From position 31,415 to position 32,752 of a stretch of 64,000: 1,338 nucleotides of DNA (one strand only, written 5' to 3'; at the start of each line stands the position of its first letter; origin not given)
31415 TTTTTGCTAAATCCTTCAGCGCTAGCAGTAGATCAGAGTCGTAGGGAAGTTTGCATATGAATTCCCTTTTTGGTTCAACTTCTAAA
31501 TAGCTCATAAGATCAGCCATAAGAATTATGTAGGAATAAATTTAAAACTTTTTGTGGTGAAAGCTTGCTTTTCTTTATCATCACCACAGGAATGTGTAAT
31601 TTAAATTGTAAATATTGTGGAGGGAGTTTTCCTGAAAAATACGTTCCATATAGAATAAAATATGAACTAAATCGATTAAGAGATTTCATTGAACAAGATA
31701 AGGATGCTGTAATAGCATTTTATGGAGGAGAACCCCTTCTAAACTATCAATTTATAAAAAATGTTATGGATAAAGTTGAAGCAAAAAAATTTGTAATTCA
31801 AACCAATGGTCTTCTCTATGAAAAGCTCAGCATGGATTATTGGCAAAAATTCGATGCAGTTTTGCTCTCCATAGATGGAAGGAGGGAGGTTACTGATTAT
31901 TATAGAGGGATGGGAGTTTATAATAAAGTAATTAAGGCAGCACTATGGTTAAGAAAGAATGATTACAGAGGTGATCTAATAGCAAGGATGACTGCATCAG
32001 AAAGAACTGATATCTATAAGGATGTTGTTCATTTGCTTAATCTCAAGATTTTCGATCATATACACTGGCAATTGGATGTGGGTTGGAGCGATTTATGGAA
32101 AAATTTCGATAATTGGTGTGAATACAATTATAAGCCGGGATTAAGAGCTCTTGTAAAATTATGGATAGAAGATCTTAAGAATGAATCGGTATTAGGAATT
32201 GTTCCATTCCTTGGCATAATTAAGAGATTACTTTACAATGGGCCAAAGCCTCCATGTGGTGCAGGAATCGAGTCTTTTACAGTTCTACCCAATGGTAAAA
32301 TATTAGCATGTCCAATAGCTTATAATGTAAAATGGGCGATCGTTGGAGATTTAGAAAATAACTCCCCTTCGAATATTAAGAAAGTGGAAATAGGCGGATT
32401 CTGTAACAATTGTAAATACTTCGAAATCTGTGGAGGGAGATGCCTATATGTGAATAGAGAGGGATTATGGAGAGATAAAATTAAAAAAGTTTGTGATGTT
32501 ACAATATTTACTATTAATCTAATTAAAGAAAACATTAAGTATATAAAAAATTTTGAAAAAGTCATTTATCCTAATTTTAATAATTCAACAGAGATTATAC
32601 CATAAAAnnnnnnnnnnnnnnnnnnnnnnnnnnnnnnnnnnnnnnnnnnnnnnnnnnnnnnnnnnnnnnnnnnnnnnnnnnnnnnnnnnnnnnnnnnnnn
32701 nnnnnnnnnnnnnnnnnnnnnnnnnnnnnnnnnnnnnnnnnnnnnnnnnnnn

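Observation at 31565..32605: Stand-alone radical-SAM/SPASM maturase with no annotated precursor peptide, convergent on an operon for exported proteins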

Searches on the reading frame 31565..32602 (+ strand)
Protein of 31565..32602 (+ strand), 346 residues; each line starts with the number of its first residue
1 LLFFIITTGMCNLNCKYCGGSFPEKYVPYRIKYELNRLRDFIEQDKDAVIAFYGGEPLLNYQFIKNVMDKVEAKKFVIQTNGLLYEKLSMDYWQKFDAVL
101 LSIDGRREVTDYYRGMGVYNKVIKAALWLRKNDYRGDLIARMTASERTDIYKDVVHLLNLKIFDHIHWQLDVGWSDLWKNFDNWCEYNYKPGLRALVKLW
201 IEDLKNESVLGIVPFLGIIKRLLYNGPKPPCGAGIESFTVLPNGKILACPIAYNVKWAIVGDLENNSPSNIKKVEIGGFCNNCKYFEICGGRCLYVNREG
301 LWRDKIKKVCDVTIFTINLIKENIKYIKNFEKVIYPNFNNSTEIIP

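Call 3: search_protein_families(library=ncbifam, proteins=[window:31565-32602:+], max_evalue=0.01)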
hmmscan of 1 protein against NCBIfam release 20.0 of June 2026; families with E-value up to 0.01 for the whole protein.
window:31565-32602:+ (346 aa): 64 families (the best 25 are shown)
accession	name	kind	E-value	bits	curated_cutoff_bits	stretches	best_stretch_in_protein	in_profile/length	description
TIGR04084.1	rSAM_AF0577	subfamily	5.1e-127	423.6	225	1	5-346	1-347/347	TIGR04084 family radical SAM/SPASM domain-containing protein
NF047865.1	rSAM_PapB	equivalog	2.4e-25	89.5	340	1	6-298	8-321/330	PapB family radical SAM/SPASM ranthipeptide maturase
TIGR03974.1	rSAM_six_Cys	equivalog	1e-15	57.6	425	1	10-161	106-277/451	thioether cross-link-forming SCIFF peptide maturase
TIGR04068.1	rSAM_ocin_clost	equivalog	4e-13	49.1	500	1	7-125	90-228/462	Cys-rich peptide radical SAM maturase CcpM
NF041707.1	rSAM_YhhB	equivalog_domain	4.4e-13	48.9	445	1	4-135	5-158/369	cyclophane-forming radical SAM/SPASM peptide maturase YhhB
NF040492.1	not_ScfB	exception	2.1e-12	46.7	855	1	10-164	104-278/450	ScfB-related radical SAM/SPASM orphan maturase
TIGR04083.1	rSAM_pep_methan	hypoth_equivalog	5.7e-12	45.2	300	1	4-145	3-152/376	TIGR04083 family peptide-modifying radical SAM enzyme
TIGR04115.1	rSAM_Cxxx_rpt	equivalog_domain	8.7e-12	45.2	350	1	4-203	6-223/359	radical SAM peptide maturase, CXXX-repeat target family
NF041298.1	rSAM_mat_DynA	equivalog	3.6e-11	42.6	450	1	7-294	7-322/356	dynobactin maturation radical SAM/SPASM protein DynA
TIGR03942.1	sulfatase_rSAM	equivalog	6.1e-11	42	349.45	1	10-295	10-326/363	anaerobic sulfatase maturase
TIGR04280.1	geopep_mat_rSAM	hypoth_equivalog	8.2e-11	41.5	400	1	5-115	88-212/428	geopeptide radical SAM maturase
TIGR04163.1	rSAM_cobopep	equivalog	8.5e-11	41.2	375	1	5-130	68-209/428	peptide-modifying radical SAM enzyme CbpB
TIGR03978.1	rSAM_paired_1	equivalog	1.9e-10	40.1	370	1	2-132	84-230/466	His-Xaa-Ser system radical SAM maturase HxsB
TIGR03906.1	quino_hemo_SAM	equivalog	2.8e-10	39.4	453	1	6-293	100-414/467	quinohemoprotein amine dehydrogenase maturation protein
NF038283.1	viperin_w_prok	equivalog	5.8e-10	38.8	180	1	8-112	9-123/281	viperin family antiviral radical SAM protein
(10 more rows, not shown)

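Call 4: search_protein_families(library=pfam, proteins=[window:31565-32602:+], max_evalue=0.01)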
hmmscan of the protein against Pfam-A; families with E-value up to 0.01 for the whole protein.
window:31565-32602:+ (346 aa): 2 families
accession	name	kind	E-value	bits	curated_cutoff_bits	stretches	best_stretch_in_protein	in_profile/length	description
PF04055.27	Radical_SAM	-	3.1e-14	53.9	29.5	1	5-136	1-143/166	Radical SAM superfamily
PF13353.11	Fer4_12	-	3.1e-07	31.2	22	1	10-106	14-116/137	4Fe-4S single cluster domain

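Call 6: find_homologous_proteins(query=window:31565-32602:+, max_evalue=1e-10)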
Query window:31565-32602:+ (346 aa): 1662 proteins with E <= 1e-10 among 3256 candidates; the best 120 are listed.
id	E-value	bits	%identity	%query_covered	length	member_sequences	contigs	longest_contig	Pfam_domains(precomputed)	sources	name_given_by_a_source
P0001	1.4e-239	812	100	100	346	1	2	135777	PF04055.28,PF13353.12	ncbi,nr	ncbi:MAG: TIGR04084 family radical SAM/SPASM domain-containing protein [Candidatus Methanomethyliace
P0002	1.5e-181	621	73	100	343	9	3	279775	PF04055.28,PF13353.12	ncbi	ncbi:MAG: TIGR04084 family radical SAM/SPASM domain-containing protein [Candidatus Methanomethylicac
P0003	3.9e-162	558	70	92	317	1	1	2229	PF04055.28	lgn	-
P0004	1.1e-144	500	60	100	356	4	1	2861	PF04055.28,PF13353.12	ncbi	-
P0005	6.1e-144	498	59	100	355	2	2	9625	PF04055.28,PF13353.12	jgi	-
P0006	6.2e-141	488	58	100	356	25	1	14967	PF04055.28,PF13353.12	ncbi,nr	ncbi:MAG: TIGR04084 family radical SAM/SPASM domain-containing protein [Candidatus Methanomethyliale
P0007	1.0e-140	487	58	100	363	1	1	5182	PF04055.28,PF13353.12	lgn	-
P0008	3.6e-139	482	57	100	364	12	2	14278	PF04055.28,PF13353.12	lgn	-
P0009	2.3e-137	476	56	100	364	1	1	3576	PF04055.28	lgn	-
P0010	2.4e-133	463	56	100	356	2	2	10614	PF04055.28,PF13353.12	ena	-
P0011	2.6e-133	463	55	100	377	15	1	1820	PF04055.28,PF13353.12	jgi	jgi:putative peptide-modifying radical SAM enzyme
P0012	2.6e-132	459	55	100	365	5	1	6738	PF04055.28,PF13353.12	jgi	-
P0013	1.8e-131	457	55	100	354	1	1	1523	PF04055.28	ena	-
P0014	8.5e-131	454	56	100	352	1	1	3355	PF04055.28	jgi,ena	-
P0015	8.8e-131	454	53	100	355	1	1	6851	PF04055.28,PF13353.12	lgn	-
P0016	1.1e-130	454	56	100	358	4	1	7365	PF04055.28,PF13353.12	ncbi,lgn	ncbi:MAG: TIGR04084 family radical SAM/SPASM domain-containing protein [Candidatus Methanomethylicac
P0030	6.3e-127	442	54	100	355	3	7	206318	PF04055.28,PF13353.12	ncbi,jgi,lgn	ncbi:MAG: TIGR04084 family radical SAM/SPASM domain-containing protein [Candidatus Bathyarchaeia arc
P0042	2.4e-124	433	53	100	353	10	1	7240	PF04055.28,PF13353.12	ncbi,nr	ncbi:MAG: TIGR04084 family radical SAM/SPASM domain-containing protein [Candidatus Methanomethylicia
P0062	2.0e-122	427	52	100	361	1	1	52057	PF04055.28,PF13353.12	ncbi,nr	ncbi:MAG: TIGR04084 family radical SAM/SPASM domain-containing protein [Candidatus Verstraetearchaeo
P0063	2.9e-122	426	52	100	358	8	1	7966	PF04055.28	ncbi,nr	ncbi:MAG: TIGR04084 family radical SAM/SPASM domain-containing protein [archaeon GB-1867-035]|nr:TIG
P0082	6.7e-120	419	54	100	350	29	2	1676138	PF04055.28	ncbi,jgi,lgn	ncbi:MAG: TIGR04084 family radical SAM/SPASM domain-containing protein [Candidatus Methanodesulfokor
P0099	2.9e-118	413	53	100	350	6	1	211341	PF04055.28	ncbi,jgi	ncbi:MAG: TIGR04084 family radical SAM/SPASM domain-containing protein [Candidatus Methanodesulfokor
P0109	2.4e-116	407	50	100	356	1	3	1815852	PF04055.28,PF13353.12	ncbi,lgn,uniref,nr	ncbi:TIGR04084 family radical SAM/SPASM domain-containing protein [Thermofilum pendens]|uniref:Radic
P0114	9.4e-116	405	50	100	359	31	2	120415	PF04055.28,PF13353.12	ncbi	ncbi:MAG: TIGR04084 family radical SAM/SPASM domain-containing protein [Thermoproteota archaeon]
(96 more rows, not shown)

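Call 7: find_encoding_contigs(protein=P0002, flank=8000, max_places=3)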
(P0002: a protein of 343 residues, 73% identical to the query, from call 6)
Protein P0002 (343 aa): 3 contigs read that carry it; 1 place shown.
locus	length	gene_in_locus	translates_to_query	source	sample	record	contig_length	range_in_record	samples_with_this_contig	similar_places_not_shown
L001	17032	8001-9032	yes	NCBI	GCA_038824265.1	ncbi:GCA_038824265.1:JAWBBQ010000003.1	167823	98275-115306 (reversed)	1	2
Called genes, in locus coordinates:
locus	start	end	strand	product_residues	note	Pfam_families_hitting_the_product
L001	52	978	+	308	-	PF17125:Methyltr_RsmF_N, PF01189:Methyltr_RsmB-F, PF01728:FtsJ (weak), PF13847:Methyltransf_31 (weak)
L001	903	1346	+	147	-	PF13636:Methyltranf_PUA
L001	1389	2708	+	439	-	PF02788:RuBisCO_large_N, PF00016:RuBisCO_large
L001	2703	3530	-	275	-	-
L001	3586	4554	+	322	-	PF06626:DUF1152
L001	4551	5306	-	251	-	PF02463:SMC_N (faint), PF13555:AAA_29 (faint), PF00005:ABC_tran, PF13304:AAA_21 (faint)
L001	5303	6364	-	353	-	PF01032:FecCD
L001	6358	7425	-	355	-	PF01497:Peripla_BP_2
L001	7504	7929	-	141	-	PF03479:PCC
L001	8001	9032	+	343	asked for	PF04055:Radical_SAM, PF13353:Fer4_12 (weak)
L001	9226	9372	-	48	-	-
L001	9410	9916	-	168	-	-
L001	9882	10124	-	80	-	-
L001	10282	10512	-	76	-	-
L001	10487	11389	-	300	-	PF12801:Fer4_5, PF00037:Fer4 (faint), PF12838:Fer4_7 (faint), PF13484:Fer4_16 (faint), PF14697:Fer4_21 (faint), PF13237:Fer4_10 (weak), PF13187:Fer4_9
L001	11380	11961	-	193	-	-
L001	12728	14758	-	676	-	PF02010:REJ (faint), PF00801:PKD, PF18911:PKD_4, PF22352:K319L-like_PKD (weak), PF13205:Big_5 (weak), PF19077:Big_13 (weak)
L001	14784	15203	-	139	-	-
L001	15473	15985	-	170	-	PF02002:TFIIE_alpha, PF08221:HTH_9, PF22536:WHD_POLR3C (weak)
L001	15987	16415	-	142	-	PF01994:Trm56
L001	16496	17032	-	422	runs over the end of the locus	PF13167:GTP-bdg_N, PF16360:GTP-bdg_M, PF01926:MMR_HSR1, PF02421:FeoB_N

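Call 8: find_encoding_contigs(protein=P0109, flank=8000, max_places=2)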
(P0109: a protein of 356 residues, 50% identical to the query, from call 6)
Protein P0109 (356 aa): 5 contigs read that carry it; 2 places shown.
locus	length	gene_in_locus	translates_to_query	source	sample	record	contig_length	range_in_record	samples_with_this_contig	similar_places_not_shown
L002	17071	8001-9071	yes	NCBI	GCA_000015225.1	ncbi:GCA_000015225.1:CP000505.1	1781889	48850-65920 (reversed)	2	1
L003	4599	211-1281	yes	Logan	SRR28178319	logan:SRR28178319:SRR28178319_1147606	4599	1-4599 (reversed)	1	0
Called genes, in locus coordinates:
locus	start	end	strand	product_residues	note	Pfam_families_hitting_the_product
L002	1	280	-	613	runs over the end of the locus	PF13522:GATase_6, PF13537:GATase_7, PF01380:SIS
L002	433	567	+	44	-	-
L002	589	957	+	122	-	-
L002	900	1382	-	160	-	-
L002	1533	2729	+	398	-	PF00155:Aminotran_1_2, PF01041:DegT_DnrJ_EryC1, PF00266:Aminotran_5 (weak), PF01053:Cys_Met_Meta_PP (weak)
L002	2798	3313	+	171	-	PF00025:Arf, PF00071:Ras, PF04670:Gtr1_RagA (weak), PF08477:Roc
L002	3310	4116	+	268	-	-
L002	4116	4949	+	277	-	-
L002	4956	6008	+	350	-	-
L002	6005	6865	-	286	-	PF02826:2-Hacid_dh_C (weak), PF03446:NAD_binding_2, PF03807:F420_oxidored, PF14833:NAD_binding_11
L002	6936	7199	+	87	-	-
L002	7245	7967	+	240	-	-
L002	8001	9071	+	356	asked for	PF04055:Radical_SAM, PF13353:Fer4_12 (weak)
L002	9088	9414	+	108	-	-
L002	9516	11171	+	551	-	PF02310:B12-binding, PF04055:Radical_SAM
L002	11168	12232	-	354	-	PF01978:TrmB, PF11495:TrmB_EBD_N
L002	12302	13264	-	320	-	PF01381:HTH_3 (faint), PF10120:ThiN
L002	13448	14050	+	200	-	PF09819:ABC_cobalt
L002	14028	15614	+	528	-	PF00437:T2SSE (faint), PF03193:RsgA_GTPase (faint), PF13476:AAA_23 (faint), PF00005:ABC_tran, PF13304:AAA_21 (weak), PF00005:ABC_tran, PF13555:AAA_29 (weak), PF13304:AAA_21 (weak), +11 more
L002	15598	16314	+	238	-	PF02361:CbiQ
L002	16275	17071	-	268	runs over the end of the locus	-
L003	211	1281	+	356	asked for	PF04055:Radical_SAM, PF13353:Fer4_12 (weak)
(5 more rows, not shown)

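Call 9: find_encoding_contigs(protein=P0030, flank=8000, max_places=2)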
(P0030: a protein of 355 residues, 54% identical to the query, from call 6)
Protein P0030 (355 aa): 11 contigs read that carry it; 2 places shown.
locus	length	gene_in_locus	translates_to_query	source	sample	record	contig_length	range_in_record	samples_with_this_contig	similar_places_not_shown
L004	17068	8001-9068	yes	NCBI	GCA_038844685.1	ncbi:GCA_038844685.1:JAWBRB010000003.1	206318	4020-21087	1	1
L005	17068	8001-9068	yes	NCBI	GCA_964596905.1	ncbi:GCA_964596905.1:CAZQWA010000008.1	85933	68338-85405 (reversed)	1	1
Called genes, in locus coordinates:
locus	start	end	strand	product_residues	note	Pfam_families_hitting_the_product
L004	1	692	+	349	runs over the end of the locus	PF01208:URO-D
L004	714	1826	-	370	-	PF01208:URO-D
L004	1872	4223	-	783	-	PF22124:Glyco_hydro_95_cat, PF21307:Glyco_hydro_95_C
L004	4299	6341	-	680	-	PF20581:DUF6785, PF20580:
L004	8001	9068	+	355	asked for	PF04055:Radical_SAM, PF13353:Fer4_12 (faint)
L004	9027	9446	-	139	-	-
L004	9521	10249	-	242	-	PF25199:nSTAND_NTPase5 (faint), PF00005:ABC_tran, PF13304:AAA_21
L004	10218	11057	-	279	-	PF02361:CbiQ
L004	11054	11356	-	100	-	PF13190:PDGLE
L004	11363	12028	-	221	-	PF01891:CbiM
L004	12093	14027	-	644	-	PF09826:Beta_propel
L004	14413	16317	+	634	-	PF02463:SMC_N, PF13175:AAA_15, PF13476:AAA_23, PF13304:AAA_21 (faint)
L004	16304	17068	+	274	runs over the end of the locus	PF08743:Nse4_C (faint)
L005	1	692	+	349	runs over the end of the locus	PF01208:URO-D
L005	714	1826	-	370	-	PF01208:URO-D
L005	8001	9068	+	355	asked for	PF04055:Radical_SAM, PF13353:Fer4_12 (faint)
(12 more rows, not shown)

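Call 11: find_related_loci(query=A1, collection=genome_contigs, flank=8000)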
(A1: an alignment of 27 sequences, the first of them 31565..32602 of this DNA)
Query A1 (346 aa) in genome_contigs; peptide patterns used: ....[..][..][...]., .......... (x = any residue, [..] = any of these).
599 stretches matched a pattern (row limit reached: there are more); 565 encode a relative of the query (tblastn E <= 1e-3); the best 80 are kept; 80 distinct loci.
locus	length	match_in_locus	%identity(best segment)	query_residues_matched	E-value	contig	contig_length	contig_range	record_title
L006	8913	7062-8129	60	1-346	2e-147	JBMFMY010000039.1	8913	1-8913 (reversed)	MAG: Candidatus Methanomethylicaceae archaeon isolate KM4337-33 NODE_39_length_8913_cov_3.191603, whole genome shotgun s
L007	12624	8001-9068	58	1-346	4e-142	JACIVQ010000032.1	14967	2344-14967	MAG: Candidatus Methanomethylicales archaeon isolate MAG-3 Methanomethyliales_A3_bin1_Scaffold_32, whole genome shotgun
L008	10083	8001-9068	57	1-346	4e-140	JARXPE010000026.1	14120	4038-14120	MAG: Thermoproteota archaeon isolate JZ-2_bin_200 JZ-2.bins.200.final_scaffold_26, whole genome shotgun sequence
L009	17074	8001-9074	55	1-346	4e-134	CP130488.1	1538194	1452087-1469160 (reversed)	MAG: Candidatus Methanosuratincola petrocarbonis isolate LWZ-6 chromosome, complete genome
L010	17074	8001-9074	55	1-346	2e-131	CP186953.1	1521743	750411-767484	MAG: Candidatus Methanosuratincola verstraetei isolate LCB70 chromosome, complete genome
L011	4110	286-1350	56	1-346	3e-133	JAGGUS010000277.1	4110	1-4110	MAG: Thermoprotei archaeon isolate AUK080 PB_MBMC_034_c_000000000266, whole genome shotgun sequence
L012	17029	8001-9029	56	5-346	1e-130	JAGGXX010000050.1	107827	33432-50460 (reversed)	MAG: Thermoprotei archaeon isolate AUK163 PB_MBMC_117_c_000000000031, whole genome shotgun sequence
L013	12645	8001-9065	53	1-346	4e-130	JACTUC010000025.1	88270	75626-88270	MAG: Candidatus Methanomethyliaceae archaeon isolate SPRUCE.2016.3.metabat2.33 SPRUCE.2016.3_scaffold_211, whole genome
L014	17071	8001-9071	52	1-346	9e-130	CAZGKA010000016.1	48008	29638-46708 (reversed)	MAG TPA_asm: uncultured Nitrososphaerota archaeon isolate binchicken_co219_26 genome assembly, contig: k141_1611003, who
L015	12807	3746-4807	53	1-346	5e-129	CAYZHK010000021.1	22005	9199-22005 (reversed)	MAG TPA_asm: uncultured Nitrososphaerota archaeon isolate SRP098346_co1_232 genome assembly, contig: NODE_2161_length_22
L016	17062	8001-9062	52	1-346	1e-128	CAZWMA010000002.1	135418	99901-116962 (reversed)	MAG TPA_asm: uncultured Nitrososphaerota archaeon isolate binchicken_co220_99 genome assembly, contig: NODE_30_length_13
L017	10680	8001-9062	52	1-346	6e-128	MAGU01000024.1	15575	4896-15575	MAG: Candidatus Methanomethylicus oleisabuli isolate V3 V3_s23, whole genome shotgun sequence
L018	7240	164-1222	53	1-346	8e-128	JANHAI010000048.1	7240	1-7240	MAG: Candidatus Methanomethylicia archaeon isolate LCB019-004 scaffold_15517_c1, whole genome shotgun sequence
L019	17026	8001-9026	55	7-346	4e-127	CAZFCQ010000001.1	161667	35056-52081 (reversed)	MAG TPA_asm: uncultured Thermoprotei archaeon isolate binchicken_co184_167 genome assembly, contig: NODE_35_length_16166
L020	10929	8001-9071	51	1-346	4e-127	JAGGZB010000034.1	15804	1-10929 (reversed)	MAG: Candidatus Bathyarchaeota archaeon isolate AUK193 PB_MBMC_147_c_000000000024, whole genome shotgun sequence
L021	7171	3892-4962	52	1-346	2e-127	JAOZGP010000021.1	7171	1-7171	MAG: Thermoproteota archaeon isolate INS_M34_B71 k127_984969, whole genome shotgun sequence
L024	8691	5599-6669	52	1-346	1e-125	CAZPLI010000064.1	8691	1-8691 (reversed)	MAG TPA_asm: uncultured Thermofilaceae archaeon isolate SRP141552_co1_50 genome assembly, contig: NODE_4026_length_8691_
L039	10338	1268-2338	52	1-346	3e-121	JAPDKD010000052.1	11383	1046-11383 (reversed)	MAG: archaeon isolate S6B1_HD70 c_000000001360, whole genome shotgun sequence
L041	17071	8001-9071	49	1-346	4e-120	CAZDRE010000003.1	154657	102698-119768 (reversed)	MAG TPA_asm: uncultured Candidatus Bathyarchaeia archaeon isolate SRP338002_co1_87 genome assembly, contig: NODE_105_len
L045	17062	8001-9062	51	1-346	7e-120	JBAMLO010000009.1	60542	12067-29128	MAG: Nitrososphaera sp. isolate MAG7 ExploCarb_3808S_S2_138_length_60542_cov_8, whole genome shotgun sequence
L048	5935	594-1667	51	1-346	2e-119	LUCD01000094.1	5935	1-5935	MAG: Candidatus Bathyarchaeota archaeon B26-1 scaffold7616, whole genome shotgun sequence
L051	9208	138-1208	50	1-346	3e-119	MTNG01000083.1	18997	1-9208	MAG: Aciduliprofundum sp. JdFR-45 JGI24020J35080_1000857, whole genome shotgun sequence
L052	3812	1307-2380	52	1-346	5e-121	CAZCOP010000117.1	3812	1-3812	MAG TPA_asm: uncultured Candidatus Bathyarchaeia archaeon isolate binchicken_co80_110 genome assembly, contig: NODE_1109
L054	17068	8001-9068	53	1-346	2e-118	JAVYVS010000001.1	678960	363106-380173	MAG: Candidatus Methanomethylicia archaeon isolate DRTY-2_202007_bins_12 DRTY-2_202007_bins_12_scaffold_1, whole genome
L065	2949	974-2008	52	1-346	1e-119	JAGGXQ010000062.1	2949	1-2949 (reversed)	MAG: Thaumarchaeota archaeon isolate AUK156 PB_MBMC_110_c_000000000033, whole genome shotgun sequence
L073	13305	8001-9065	52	1-345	1e-114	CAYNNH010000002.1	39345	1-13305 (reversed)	MAG TPA_asm: uncultured Nitrososphaerota archaeon isolate binchicken_co409_141 genome assembly, contig: NODE_49_length_3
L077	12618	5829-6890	52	1-346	7e-114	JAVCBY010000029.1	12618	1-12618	MAG: Thermoproteota archaeon isolate LHC4 LHC_35, whole genome shotgun sequence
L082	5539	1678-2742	49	1-346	5e-114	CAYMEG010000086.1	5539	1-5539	MAG TPA_asm: uncultured archaeon isolate binchicken_co409_32 genome assembly, contig: NODE_2828_length_5539_cov_66.87417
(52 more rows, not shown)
